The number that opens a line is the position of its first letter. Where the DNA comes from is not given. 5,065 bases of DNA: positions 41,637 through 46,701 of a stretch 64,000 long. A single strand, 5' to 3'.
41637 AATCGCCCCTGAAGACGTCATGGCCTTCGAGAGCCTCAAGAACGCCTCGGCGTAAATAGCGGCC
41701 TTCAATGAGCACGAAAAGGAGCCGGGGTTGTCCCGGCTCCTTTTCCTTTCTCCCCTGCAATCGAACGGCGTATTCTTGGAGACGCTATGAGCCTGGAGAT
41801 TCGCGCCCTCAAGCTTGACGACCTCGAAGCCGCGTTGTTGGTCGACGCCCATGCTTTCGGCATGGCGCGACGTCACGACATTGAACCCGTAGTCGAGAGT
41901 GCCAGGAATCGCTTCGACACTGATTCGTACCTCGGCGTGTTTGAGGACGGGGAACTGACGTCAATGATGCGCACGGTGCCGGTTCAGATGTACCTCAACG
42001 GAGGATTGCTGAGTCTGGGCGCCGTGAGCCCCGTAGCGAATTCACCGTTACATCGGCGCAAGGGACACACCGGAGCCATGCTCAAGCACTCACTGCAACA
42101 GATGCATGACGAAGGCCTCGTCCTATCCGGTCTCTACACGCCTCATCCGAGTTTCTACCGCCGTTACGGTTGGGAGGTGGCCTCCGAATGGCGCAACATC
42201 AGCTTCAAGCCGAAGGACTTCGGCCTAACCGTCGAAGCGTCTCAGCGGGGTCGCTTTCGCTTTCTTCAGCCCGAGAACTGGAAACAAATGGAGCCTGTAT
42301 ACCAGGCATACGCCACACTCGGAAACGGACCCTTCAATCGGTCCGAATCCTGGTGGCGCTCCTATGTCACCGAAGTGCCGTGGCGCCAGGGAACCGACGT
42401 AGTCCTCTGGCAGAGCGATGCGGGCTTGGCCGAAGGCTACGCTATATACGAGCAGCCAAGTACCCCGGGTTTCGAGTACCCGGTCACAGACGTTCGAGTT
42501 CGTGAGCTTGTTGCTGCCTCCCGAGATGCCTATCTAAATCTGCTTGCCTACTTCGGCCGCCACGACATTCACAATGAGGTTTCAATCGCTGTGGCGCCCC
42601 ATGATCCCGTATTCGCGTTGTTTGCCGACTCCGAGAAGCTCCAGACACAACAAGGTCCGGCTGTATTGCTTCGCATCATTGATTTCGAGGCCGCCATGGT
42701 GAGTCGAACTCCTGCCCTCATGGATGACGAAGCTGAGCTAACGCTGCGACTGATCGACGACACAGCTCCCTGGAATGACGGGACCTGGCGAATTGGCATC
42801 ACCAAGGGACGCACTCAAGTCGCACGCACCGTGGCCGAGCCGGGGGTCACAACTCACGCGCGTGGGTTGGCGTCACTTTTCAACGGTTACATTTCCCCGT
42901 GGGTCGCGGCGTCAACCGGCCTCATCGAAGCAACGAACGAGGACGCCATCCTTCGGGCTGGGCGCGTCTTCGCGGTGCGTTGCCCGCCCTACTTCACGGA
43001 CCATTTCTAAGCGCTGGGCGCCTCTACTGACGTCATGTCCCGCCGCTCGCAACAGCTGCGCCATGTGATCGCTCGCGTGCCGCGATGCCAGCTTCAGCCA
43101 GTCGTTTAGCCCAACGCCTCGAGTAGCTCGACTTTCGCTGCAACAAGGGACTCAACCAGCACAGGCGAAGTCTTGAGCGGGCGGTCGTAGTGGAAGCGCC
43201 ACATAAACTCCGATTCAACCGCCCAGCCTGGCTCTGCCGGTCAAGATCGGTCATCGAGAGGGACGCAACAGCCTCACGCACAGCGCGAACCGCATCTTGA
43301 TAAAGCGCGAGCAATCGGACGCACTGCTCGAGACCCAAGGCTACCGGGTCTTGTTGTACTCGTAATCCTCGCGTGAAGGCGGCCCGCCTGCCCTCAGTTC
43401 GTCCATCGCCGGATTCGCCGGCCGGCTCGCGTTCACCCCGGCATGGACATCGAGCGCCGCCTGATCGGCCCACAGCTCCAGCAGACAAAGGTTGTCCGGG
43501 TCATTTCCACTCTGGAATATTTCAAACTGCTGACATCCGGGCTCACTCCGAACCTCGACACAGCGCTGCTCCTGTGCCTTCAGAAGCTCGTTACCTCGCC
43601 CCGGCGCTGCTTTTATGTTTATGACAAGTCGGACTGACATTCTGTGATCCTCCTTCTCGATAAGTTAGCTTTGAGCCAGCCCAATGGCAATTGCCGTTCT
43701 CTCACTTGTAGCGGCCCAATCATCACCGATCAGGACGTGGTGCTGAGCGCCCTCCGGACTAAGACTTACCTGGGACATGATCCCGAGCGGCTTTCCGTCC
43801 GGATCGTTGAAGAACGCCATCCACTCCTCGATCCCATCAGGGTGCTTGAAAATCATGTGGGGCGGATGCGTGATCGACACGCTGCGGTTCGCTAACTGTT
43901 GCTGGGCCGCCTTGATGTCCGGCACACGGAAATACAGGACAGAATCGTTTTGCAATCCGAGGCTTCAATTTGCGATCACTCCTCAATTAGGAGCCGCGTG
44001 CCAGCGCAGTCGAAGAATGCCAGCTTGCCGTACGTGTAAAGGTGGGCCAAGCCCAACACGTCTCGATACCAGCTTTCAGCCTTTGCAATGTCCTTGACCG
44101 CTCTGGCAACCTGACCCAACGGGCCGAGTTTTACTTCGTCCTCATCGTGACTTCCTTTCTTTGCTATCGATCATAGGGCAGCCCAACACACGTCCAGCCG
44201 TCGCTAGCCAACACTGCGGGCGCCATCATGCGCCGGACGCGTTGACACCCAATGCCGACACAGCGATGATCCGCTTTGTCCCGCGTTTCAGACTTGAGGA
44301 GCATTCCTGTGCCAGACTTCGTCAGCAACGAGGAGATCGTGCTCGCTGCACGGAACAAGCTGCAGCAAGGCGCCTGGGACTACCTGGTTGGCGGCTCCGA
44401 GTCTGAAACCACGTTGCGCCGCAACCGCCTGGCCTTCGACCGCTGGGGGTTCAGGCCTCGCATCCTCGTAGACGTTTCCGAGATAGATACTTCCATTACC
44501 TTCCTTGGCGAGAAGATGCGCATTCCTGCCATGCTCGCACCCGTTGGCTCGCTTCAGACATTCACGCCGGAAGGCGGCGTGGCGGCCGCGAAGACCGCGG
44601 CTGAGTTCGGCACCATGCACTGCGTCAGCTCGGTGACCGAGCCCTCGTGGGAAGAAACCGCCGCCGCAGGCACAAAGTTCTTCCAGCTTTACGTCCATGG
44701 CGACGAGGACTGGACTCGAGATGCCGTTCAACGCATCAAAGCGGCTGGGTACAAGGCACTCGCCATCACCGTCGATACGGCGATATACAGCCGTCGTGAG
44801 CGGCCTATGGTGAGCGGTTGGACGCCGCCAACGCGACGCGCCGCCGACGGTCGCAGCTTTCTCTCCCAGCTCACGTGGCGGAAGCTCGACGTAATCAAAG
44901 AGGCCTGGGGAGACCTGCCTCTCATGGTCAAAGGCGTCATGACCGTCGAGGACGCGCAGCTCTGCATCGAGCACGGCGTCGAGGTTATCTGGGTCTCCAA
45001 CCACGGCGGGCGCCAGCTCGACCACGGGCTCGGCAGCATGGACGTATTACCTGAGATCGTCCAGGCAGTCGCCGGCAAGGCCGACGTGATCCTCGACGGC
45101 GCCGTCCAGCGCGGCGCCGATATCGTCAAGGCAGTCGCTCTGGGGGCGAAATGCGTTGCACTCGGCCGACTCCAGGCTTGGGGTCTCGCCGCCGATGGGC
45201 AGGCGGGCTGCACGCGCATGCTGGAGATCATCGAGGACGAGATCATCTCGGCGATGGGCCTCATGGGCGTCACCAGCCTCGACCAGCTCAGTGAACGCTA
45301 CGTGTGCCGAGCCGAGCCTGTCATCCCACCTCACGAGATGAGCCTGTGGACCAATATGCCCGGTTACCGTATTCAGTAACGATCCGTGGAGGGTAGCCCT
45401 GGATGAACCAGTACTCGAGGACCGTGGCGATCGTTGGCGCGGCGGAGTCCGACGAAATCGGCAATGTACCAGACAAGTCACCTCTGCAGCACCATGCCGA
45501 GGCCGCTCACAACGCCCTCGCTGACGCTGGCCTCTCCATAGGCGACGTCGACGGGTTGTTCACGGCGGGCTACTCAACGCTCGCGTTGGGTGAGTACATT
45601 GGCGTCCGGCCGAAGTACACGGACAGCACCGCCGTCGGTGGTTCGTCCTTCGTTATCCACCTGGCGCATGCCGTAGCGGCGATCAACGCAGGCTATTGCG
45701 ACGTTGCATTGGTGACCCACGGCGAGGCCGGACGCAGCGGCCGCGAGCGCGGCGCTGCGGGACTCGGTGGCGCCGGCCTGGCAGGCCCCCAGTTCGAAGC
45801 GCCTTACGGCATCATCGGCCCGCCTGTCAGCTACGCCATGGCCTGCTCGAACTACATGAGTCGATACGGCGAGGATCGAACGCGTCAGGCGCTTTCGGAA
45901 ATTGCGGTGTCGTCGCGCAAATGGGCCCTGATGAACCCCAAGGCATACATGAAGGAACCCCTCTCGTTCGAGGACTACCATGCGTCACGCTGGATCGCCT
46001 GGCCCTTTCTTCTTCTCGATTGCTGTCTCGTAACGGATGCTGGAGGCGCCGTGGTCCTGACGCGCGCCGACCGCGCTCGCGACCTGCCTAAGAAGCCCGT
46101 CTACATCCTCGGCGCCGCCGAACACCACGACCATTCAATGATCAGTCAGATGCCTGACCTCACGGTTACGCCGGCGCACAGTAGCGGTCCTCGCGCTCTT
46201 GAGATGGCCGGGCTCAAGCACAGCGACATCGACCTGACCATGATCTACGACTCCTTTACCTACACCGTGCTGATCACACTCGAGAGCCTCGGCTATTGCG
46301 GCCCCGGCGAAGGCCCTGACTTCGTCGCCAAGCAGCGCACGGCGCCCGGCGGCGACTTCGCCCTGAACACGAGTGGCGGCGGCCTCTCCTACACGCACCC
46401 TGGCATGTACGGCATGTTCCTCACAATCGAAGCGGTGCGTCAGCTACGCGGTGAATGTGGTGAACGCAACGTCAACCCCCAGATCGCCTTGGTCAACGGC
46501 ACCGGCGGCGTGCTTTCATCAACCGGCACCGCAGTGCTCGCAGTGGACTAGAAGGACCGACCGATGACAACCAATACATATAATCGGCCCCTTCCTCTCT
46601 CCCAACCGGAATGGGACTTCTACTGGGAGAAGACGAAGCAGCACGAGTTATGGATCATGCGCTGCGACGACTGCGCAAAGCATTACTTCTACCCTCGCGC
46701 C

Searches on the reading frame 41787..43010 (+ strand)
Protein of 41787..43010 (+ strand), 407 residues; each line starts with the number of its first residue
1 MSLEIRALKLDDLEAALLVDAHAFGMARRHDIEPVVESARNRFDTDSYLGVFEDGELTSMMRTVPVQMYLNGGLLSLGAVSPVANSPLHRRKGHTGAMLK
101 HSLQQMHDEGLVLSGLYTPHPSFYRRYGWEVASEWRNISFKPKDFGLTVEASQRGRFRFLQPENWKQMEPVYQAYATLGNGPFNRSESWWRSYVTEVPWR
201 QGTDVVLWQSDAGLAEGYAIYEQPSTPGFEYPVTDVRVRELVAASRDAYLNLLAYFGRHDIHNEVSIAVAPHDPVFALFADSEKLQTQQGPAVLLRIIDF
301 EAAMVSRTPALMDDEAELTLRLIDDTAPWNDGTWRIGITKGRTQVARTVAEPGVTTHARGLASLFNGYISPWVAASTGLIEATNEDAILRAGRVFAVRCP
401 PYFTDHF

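Call 33: search_protein_families(library=pfam, proteins=[window:41787-43010:+], max_evalue=0.00001)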
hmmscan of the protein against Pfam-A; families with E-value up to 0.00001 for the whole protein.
window:41787-43010:+ (407 aa): 3 families
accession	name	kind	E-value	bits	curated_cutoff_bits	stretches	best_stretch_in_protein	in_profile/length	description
PF13527.13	Acetyltransf_9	-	3.7e-27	95.3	25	1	4-132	1-127/127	Acetyltransferase (GNAT) domain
PF17668.7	Acetyltransf_17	-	7.5e-18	65.7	25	1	181-297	1-114/114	Acetyltransferase (GNAT) domain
PF13530.11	SCP2_2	-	1.4e-14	54.9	23.2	1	306-403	6-104/105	Sterol carrier protein domain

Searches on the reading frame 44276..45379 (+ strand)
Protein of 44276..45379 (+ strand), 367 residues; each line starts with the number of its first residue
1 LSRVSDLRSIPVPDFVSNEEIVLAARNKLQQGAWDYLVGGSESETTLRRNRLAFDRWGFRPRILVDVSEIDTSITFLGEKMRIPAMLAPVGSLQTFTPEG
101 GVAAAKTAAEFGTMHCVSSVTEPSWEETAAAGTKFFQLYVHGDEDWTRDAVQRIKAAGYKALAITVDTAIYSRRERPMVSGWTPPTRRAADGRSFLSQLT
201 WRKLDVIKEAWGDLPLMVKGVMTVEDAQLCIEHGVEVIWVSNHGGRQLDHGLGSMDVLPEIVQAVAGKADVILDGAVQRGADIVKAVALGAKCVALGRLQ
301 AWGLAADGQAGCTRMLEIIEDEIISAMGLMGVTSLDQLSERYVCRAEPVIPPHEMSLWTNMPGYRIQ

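Call 33: search_protein_families(library=pfam, proteins=[window:44276-45379:+], max_evalue=0.00001)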
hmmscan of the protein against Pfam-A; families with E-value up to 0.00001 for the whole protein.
window:44276-45379:+ (367 aa): 2 families
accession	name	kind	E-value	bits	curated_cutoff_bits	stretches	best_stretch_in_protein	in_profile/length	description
PF01070.24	FMN_dh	-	2e-109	366.3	24.9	1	25-343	1-348/350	FMN-dependent dehydrogenase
PF00478.31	IMPDH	-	4.1e-06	26.5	25.6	1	197-301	129-240/345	IMP dehydrogenase / GMP reductase domain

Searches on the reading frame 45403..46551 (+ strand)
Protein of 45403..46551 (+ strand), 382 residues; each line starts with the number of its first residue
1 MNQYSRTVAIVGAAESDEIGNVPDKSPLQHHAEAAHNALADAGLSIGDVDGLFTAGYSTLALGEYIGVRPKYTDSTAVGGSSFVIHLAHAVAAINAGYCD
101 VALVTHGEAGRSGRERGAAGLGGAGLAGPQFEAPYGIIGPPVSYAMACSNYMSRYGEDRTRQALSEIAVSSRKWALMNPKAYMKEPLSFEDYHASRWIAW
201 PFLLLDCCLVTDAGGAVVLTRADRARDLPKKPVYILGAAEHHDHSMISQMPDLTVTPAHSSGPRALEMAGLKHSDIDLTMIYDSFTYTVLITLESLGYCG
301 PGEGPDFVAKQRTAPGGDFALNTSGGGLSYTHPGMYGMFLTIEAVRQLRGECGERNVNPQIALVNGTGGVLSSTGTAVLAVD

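Call 33: search_protein_families(library=pfam, proteins=[window:45403-46551:+], max_evalue=0.00001)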
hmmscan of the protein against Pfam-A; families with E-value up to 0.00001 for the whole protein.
window:45403-46551:+ (382 aa): 2 families
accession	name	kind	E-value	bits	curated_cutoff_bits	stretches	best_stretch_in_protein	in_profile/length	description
PF22691.2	Thiolase_C_1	-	3.7e-59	199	28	1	239-380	1-143/144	Thiolase C-terminal domain-like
PF02803.24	Thiolase_C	-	1.5e-06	28.3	27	0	251-357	17-106/123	Thiolase, C-terminal domain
